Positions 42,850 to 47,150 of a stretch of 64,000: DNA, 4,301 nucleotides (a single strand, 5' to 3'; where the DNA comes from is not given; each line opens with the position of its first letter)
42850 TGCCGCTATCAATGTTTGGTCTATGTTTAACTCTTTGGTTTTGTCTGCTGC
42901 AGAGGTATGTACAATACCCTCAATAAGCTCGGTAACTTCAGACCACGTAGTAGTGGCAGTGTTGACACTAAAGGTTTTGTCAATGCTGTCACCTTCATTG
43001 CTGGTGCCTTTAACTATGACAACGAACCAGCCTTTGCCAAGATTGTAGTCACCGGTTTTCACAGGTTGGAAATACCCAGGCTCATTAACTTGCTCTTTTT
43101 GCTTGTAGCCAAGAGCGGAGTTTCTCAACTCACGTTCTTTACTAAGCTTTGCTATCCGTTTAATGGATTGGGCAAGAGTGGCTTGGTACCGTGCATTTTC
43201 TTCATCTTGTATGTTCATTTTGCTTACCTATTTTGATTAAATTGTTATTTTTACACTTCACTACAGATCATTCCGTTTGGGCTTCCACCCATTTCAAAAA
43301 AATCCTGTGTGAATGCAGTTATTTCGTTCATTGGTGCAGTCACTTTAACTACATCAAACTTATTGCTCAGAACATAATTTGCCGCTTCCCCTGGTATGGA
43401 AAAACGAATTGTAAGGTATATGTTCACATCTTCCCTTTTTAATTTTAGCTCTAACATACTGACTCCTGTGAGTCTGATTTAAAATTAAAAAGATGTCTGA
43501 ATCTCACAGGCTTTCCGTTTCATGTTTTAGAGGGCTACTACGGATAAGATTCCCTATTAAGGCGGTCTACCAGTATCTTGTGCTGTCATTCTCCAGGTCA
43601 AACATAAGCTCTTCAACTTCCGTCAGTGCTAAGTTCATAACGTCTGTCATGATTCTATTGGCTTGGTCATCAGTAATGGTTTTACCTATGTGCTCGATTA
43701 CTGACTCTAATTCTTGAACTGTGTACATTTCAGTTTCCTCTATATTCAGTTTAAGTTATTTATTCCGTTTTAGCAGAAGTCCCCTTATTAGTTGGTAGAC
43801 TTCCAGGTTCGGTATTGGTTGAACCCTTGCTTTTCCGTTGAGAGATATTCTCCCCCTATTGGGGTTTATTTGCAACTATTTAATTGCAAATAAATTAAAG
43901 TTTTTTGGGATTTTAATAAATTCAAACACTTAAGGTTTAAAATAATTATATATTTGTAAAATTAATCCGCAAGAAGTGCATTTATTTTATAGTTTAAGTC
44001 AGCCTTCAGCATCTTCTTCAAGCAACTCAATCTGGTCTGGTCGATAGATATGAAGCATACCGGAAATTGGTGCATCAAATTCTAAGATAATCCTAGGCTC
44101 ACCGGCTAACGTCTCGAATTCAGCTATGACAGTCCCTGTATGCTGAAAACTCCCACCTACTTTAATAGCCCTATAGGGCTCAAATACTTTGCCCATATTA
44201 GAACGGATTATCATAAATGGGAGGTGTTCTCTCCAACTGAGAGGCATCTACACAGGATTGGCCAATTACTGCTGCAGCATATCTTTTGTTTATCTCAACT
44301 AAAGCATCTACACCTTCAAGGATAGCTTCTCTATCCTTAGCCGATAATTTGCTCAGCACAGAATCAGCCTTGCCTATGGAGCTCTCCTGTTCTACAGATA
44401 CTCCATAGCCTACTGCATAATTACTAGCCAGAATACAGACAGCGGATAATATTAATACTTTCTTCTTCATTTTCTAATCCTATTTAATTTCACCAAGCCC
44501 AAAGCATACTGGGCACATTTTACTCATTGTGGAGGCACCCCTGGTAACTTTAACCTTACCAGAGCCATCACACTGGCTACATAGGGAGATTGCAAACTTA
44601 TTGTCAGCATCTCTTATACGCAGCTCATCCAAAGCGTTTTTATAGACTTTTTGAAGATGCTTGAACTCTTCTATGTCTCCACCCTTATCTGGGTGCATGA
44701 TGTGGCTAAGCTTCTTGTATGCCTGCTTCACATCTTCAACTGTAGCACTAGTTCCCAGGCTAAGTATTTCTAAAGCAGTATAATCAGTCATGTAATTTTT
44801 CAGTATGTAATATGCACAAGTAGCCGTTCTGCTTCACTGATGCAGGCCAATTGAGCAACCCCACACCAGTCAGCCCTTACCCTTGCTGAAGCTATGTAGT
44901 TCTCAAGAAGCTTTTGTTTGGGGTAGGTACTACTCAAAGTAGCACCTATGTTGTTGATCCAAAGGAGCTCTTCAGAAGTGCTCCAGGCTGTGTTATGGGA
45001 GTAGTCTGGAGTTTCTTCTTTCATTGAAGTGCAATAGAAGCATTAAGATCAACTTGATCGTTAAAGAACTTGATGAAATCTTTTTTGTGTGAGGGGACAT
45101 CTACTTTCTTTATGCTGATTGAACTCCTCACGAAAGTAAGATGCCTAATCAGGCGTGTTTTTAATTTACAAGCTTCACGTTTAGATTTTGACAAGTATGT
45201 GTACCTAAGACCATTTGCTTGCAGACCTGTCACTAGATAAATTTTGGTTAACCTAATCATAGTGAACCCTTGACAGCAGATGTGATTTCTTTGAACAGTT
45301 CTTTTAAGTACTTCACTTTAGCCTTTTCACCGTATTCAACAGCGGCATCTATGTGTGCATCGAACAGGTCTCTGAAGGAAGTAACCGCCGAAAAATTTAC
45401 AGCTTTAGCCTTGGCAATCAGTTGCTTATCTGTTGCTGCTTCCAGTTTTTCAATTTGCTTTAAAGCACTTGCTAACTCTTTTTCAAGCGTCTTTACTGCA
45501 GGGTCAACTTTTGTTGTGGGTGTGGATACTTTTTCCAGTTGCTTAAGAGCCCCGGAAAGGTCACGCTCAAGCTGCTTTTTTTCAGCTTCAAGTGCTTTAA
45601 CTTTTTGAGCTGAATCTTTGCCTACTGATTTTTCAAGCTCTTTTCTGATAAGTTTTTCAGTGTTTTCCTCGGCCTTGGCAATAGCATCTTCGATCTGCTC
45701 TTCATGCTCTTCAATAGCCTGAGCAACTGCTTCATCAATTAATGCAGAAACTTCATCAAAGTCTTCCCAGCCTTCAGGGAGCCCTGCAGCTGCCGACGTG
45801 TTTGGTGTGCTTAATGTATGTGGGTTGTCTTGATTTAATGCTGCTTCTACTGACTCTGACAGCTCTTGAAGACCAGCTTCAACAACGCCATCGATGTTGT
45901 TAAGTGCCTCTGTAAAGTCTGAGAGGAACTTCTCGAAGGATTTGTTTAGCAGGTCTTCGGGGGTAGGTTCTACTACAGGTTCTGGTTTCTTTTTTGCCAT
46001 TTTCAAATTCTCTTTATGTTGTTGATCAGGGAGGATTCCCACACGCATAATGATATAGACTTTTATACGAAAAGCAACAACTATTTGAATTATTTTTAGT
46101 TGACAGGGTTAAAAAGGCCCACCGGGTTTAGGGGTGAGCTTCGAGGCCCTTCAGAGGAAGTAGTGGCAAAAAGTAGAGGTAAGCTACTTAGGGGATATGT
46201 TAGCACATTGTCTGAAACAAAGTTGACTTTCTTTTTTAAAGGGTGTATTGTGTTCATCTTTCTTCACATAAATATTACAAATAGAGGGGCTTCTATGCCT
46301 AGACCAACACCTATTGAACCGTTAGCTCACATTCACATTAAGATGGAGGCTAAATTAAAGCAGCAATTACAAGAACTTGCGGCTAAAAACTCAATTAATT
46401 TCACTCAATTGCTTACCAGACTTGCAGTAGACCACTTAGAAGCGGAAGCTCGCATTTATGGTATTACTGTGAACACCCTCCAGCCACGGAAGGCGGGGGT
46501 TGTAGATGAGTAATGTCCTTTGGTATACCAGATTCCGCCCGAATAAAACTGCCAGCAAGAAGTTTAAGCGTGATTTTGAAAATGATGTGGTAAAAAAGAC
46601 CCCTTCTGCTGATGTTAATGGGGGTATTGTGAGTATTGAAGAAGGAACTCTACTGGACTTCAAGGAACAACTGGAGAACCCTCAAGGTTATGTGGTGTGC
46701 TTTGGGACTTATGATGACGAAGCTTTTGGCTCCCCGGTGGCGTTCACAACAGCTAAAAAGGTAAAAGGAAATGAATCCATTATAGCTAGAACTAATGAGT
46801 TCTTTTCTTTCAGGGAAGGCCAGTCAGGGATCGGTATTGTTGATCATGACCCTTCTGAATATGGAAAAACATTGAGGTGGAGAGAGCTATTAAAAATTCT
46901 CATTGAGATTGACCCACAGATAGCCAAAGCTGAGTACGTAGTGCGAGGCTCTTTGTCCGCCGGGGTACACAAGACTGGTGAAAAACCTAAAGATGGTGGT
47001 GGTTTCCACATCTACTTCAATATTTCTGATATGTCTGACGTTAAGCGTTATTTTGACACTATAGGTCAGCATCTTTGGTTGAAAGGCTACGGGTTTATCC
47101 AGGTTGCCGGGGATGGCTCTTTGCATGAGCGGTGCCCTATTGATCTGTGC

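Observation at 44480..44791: Mini-DnaJ (J-domain plus single CxxCxGxG hairpin) in the early region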

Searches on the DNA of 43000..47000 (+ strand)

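Call 5: search_dna_similar(query=window:43000-47000:+, collection=phages, mode=near)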
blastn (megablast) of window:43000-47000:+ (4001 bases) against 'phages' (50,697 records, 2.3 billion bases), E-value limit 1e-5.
No match.
